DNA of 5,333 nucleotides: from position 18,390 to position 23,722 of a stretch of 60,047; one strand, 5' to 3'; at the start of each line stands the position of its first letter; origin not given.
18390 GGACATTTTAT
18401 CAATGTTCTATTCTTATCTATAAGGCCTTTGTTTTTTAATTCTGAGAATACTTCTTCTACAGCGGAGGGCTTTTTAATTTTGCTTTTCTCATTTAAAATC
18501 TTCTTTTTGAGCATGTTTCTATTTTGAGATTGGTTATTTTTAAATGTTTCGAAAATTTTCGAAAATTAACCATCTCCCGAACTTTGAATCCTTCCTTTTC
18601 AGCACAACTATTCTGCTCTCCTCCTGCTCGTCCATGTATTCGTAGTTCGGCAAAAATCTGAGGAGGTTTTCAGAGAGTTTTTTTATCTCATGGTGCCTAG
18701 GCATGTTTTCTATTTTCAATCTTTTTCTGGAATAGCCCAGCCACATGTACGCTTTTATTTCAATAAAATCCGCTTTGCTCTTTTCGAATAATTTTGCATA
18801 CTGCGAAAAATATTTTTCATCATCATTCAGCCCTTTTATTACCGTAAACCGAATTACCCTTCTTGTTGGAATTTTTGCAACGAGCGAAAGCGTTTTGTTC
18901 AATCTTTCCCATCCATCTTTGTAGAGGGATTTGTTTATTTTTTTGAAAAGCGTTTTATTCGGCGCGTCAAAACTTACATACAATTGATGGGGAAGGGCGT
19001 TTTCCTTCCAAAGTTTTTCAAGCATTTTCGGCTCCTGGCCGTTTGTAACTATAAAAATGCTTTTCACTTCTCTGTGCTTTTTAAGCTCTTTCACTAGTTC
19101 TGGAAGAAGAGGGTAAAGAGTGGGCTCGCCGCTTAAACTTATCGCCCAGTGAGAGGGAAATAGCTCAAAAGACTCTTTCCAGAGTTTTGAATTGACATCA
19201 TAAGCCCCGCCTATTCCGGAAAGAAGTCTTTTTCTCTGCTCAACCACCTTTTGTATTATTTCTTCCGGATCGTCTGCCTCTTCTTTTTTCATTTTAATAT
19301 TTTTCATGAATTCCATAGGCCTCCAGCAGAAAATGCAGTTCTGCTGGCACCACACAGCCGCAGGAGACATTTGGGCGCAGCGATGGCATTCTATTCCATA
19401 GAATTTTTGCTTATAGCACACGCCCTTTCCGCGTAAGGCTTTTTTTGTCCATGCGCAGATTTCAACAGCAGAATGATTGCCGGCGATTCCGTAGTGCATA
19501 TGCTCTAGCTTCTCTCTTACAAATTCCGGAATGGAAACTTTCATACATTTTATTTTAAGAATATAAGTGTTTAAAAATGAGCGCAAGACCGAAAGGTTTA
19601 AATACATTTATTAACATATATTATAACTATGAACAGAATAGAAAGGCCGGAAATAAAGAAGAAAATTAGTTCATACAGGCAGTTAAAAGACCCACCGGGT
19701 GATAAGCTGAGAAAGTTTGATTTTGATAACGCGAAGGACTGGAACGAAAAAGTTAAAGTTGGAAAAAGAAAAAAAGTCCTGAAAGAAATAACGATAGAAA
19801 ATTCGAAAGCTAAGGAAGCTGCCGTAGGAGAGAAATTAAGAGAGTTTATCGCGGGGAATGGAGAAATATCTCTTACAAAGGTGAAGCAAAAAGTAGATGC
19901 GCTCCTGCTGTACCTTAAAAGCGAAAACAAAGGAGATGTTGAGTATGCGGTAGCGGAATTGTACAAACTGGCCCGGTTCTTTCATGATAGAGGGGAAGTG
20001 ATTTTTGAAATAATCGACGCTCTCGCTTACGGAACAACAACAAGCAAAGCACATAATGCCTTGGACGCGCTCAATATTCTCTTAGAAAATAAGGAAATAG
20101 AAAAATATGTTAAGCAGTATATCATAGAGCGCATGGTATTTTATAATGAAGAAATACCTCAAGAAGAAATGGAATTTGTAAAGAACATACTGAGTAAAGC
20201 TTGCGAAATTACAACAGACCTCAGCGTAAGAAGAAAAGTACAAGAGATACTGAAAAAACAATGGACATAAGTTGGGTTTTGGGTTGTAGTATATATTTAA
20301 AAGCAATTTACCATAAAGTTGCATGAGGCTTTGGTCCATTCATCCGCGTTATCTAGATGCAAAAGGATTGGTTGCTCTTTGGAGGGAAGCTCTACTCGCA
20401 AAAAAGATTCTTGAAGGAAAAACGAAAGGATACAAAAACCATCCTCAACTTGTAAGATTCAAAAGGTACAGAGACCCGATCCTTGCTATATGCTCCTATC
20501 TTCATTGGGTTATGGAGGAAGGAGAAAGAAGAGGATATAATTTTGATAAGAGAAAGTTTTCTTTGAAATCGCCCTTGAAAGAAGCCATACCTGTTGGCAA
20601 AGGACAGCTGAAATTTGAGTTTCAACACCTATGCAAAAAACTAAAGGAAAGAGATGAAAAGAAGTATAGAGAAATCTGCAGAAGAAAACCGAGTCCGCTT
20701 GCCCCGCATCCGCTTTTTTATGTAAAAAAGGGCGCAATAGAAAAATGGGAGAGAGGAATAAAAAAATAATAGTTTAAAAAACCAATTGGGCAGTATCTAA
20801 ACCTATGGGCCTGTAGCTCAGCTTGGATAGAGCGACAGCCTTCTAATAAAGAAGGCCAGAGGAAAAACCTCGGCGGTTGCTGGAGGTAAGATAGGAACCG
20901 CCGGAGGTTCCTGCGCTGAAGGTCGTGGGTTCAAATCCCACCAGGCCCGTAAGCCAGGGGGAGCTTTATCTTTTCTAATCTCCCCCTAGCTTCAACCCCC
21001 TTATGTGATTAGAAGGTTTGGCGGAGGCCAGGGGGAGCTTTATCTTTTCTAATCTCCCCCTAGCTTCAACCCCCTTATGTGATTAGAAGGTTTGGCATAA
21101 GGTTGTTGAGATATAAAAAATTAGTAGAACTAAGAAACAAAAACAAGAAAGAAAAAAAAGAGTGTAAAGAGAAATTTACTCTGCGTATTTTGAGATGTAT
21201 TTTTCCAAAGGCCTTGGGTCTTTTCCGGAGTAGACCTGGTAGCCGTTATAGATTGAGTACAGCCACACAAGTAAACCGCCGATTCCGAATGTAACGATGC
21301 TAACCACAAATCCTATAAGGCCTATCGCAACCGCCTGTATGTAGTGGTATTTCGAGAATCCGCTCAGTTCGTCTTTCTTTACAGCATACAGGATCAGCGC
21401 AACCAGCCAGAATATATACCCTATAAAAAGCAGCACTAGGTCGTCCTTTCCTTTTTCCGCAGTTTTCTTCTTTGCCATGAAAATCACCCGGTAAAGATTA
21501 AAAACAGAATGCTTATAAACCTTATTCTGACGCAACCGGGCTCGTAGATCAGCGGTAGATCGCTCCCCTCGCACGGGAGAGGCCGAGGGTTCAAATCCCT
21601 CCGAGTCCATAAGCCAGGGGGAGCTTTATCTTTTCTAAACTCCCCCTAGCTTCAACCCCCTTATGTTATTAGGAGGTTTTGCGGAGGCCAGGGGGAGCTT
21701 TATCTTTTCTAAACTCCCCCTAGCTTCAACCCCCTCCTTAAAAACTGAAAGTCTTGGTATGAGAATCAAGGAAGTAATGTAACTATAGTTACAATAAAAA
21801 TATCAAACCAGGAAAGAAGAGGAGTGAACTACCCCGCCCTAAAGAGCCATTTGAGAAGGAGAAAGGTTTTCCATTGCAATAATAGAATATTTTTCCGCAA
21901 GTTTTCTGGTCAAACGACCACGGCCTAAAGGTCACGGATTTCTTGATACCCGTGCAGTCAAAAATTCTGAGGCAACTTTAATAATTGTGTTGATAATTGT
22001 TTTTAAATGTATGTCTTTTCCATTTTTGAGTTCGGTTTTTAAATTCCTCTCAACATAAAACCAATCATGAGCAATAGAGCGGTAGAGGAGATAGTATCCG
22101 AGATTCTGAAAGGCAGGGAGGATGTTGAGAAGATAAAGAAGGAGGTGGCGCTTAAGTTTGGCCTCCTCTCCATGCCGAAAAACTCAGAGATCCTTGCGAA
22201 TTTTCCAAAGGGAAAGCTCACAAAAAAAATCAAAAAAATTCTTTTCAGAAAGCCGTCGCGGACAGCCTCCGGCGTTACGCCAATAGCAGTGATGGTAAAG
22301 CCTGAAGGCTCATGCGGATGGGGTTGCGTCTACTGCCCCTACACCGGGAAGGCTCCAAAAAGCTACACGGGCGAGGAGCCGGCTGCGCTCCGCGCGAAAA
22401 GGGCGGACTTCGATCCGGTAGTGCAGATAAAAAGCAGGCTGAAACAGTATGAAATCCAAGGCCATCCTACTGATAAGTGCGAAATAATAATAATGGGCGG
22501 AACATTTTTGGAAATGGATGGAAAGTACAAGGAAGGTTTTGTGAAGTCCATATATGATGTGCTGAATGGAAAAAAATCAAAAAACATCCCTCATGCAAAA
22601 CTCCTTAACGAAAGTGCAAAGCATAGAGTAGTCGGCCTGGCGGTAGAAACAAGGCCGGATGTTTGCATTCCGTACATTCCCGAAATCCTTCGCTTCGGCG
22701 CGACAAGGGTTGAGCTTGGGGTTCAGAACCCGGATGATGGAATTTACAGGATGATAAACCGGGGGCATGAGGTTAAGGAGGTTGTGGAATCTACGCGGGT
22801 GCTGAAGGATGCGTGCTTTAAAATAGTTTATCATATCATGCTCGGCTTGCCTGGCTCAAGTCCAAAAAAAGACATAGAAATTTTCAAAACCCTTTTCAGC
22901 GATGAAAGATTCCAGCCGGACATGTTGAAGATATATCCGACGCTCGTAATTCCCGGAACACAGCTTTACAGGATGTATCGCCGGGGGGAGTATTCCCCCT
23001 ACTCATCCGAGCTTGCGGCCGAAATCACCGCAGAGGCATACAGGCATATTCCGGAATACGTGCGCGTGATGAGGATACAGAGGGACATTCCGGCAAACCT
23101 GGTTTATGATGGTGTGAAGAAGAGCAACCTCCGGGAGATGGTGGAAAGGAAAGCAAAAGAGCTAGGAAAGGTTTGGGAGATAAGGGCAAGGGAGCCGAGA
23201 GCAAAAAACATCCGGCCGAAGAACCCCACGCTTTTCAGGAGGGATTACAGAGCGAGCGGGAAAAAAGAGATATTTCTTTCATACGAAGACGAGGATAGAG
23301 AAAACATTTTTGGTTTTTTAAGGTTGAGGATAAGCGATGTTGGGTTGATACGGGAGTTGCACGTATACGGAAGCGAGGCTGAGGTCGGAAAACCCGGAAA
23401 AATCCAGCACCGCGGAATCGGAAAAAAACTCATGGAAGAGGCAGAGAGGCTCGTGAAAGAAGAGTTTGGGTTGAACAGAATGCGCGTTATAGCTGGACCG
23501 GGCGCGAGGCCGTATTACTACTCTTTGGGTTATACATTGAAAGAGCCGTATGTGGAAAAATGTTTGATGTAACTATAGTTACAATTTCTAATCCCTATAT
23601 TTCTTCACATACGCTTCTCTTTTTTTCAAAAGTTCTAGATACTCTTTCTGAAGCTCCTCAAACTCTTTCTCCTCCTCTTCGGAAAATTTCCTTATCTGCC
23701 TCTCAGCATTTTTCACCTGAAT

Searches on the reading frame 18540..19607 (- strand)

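Call 59: search_protein_families(library=pfam, proteins=[window:18540-19607:-], max_evalue=0.00001)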
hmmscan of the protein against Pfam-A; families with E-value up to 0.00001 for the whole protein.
window:18540-19607:- (355 aa): 2 families
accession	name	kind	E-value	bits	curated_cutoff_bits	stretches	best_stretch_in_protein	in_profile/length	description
PF08608.17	Wyosine_form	-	9.5e-22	77.5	22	1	277-338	2-63/63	Wyosine base formation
PF04055.27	Radical_SAM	-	4e-17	63.3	29.5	1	85-264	5-158/166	Radical SAM superfamily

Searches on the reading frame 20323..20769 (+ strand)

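Call 59: search_protein_families(library=pfam, proteins=[window:20323-20769:+], max_evalue=0.00001)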
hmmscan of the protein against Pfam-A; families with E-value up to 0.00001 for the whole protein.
window:20323-20769:+ (148 aa): 1 family
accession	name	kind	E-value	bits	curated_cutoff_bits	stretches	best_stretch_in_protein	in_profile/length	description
PF03013.19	Pyr_excise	-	1.5e-25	89.8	23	1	1-78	1-79/81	Pyrimidine dimer DNA glycosylase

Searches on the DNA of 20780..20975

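Call 85: search_rna_families(source=window, start=20780, end=20975, threshold=gathering, show_alignments=1)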
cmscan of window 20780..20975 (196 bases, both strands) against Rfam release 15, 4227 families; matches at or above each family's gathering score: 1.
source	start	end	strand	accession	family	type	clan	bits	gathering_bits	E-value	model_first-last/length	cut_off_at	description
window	20807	20949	+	RF00005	tRNA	Gene; tRNA;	CL00001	54.1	29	2.3e-11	1-71/71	no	tRNA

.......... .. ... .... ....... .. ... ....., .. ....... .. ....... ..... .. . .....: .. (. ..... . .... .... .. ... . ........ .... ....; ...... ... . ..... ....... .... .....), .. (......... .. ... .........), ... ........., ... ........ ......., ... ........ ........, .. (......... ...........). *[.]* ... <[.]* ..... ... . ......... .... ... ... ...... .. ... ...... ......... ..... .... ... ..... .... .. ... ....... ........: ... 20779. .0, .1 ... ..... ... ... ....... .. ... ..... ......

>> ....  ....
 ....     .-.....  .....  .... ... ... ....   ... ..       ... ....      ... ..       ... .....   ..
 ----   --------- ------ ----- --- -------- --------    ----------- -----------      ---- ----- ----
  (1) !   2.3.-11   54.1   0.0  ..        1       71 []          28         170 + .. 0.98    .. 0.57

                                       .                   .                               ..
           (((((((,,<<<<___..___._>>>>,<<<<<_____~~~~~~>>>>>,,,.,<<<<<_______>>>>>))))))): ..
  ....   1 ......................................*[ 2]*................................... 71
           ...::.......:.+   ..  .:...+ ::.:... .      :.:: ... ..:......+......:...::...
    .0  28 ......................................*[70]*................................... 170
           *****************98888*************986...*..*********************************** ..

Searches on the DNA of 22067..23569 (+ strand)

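Call 76: search_rna_families(sources=[L033, L034, L035], threshold=gathering)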
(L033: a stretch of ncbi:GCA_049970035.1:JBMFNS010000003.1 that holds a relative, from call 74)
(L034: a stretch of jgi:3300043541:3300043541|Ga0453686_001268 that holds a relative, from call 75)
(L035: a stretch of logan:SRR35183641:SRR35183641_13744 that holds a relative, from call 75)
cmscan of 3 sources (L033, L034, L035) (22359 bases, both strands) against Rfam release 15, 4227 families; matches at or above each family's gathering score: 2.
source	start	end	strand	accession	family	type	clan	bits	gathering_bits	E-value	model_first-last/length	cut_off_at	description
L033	1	2596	+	RF02540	LSU_rRNA_archaea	Gene; rRNA;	CL00112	1467.7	50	0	1199-2987/2987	5'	Archaeal large subunit ribosomal RNA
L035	1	153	+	RF02540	LSU_rRNA_archaea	Gene; rRNA;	CL00112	111.7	50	1.7e-31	2832-2987/2987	5'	Archaeal large subunit ribosomal RNA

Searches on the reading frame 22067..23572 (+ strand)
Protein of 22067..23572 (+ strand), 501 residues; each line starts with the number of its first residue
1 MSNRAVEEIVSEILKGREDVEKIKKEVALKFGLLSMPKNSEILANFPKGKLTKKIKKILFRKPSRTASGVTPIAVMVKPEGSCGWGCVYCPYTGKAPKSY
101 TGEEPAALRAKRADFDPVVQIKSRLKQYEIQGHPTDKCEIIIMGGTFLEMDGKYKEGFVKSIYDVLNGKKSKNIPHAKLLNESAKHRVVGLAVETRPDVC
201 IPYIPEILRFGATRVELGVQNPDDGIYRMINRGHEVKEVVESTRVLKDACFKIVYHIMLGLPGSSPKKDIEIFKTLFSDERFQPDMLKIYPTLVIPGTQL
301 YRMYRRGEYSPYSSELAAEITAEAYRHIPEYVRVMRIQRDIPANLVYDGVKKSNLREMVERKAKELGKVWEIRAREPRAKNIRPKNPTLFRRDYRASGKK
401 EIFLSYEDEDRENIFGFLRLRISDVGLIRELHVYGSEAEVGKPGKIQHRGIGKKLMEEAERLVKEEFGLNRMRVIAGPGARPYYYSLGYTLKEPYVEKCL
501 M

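Call 60: search_protein_families(library=pfam, proteins=[window:22067-23572:+], max_evalue=0.00001)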
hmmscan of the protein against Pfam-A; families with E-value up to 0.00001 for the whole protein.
window:22067-23572:+ (501 aa): 4 families
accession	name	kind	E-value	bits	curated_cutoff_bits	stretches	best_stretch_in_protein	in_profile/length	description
PF16199.10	Radical_SAM_C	-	4.1e-24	84.9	31.9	1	284-364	1-84/85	Radical_SAM C-terminal domain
PF23613.1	ELP3_N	-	4e-13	49.6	27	1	4-67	3-70/70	ELP3 N-terminal domain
PF04055.27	Radical_SAM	-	9.7e-13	49.1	29.5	1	83-268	7-158/166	Radical SAM superfamily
PF13673.13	Acetyltransf_10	-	5.9e-07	30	23.6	1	445-494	62-112/128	Acetyltransferase (GNAT) domain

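Call 73: find_homologous_proteins(query=window:22067-23569:+, max_evalue=1e-100)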
Query window:22067-23569:+ (501 aa): 6503 proteins with E <= 1e-100 among 8000 candidates; the best 120 are listed.
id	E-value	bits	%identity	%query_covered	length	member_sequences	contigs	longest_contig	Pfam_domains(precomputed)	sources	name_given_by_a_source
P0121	0.0e+0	1131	100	100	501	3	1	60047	PF16199.11,PF04055.28,PF23613.2,PF00583.32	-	-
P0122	2.1e-268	909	78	100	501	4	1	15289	PF16199.11,PF04055.28,PF23613.2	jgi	jgi:elongator complex protein 3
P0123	2.4e-259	879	77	100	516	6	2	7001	PF16199.11,PF04055.28,PF23613.2,PF00583.32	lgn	-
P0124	9.8e-259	877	76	100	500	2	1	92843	PF16199.11,PF04055.28,PF23613.2,PF00583.32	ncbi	ncbi:MAG: tRNA uridine(34) 5-carboxymethylaminomethyl modification radical SAM/GNAT enzyme Elp3 [Can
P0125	9.3e-255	864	76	100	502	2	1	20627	PF16199.11,PF04055.28,PF23613.2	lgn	-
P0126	3.9e-193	661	61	99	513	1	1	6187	PF13673.14,PF16199.11,PF04055.28,PF23613.2,PF00583.32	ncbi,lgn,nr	ncbi:MAG: tRNA uridine(34) 5-carboxymethylaminomethyl modification radical SAM/GNAT enzyme Elp3 [Can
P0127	9.3e-193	660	60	99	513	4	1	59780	PF16199.11,PF04055.28,PF23613.2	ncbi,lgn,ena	-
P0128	2.5e-191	655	60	98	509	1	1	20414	PF16199.11,PF04055.28,PF23613.2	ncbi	-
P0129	5.2e-191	654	59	99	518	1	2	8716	PF16199.11,PF04055.28,PF23613.2,PF00583.32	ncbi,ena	-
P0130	4.4e-190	651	58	99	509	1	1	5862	PF16199.11,PF04055.28,PF23613.2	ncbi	-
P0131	1.9e-189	649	60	99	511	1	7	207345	PF16199.11,PF04055.28,PF23613.2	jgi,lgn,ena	jgi:elongator complex protein 3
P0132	3.0e-189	648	59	99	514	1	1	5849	PF16199.11,PF04055.28,PF23613.2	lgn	-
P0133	1.7e-188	646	61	97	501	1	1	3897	PF16199.11,PF04055.28,PF23613.2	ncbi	-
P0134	3.7e-188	644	59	99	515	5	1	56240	PF16199.11,PF04055.28,PF23613.2,PF00583.32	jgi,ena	-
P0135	5.1e-188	644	58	99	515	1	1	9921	PF16199.11,PF04055.28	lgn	-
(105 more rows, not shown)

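Call 74: find_encoding_contigs(protein=P0124, flank=4000, max_places=2)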
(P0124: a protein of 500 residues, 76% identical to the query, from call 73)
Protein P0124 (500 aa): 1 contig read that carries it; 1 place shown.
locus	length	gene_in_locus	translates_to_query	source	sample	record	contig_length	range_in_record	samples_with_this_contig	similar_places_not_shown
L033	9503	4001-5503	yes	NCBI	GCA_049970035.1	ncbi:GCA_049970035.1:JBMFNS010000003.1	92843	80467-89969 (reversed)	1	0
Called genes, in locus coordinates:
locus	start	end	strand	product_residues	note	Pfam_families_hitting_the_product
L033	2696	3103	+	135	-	-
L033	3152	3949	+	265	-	-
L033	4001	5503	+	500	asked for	PF23613:ELP3_N, PF04055:Radical_SAM, PF16199:Radical_SAM_C, PF00583:Acetyltransf_1 (weak)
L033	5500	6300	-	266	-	-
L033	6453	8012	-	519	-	PF05362:Lon_C (weak)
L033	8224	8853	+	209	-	PF01982:CTP-dep_RFKase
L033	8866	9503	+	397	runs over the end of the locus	PF01941:AdoMet_Synthase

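Call 75: find_encoding_contigs(protein=P0122, flank=4000, max_places=2)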
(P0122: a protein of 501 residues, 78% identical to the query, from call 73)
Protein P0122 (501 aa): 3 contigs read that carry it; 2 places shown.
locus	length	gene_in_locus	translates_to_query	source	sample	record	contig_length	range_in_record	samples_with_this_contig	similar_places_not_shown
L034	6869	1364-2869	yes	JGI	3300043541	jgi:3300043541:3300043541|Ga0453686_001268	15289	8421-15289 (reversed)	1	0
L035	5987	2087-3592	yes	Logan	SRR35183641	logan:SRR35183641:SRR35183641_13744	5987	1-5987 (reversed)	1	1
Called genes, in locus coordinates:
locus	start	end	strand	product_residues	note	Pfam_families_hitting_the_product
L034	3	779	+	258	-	?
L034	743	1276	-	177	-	-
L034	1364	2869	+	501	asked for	PF23613:ELP3_N, PF04055:Radical_SAM, PF16199:Radical_SAM_C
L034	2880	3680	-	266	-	-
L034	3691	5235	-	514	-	PF05362:Lon_C (weak)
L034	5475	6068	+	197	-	PF01982:CTP-dep_RFKase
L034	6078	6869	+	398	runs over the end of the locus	PF01941:AdoMet_Synthase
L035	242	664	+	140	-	-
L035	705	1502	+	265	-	-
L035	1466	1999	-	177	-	-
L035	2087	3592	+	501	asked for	PF23613:ELP3_N, PF04055:Radical_SAM, PF16199:Radical_SAM_C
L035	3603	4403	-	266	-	-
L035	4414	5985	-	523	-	?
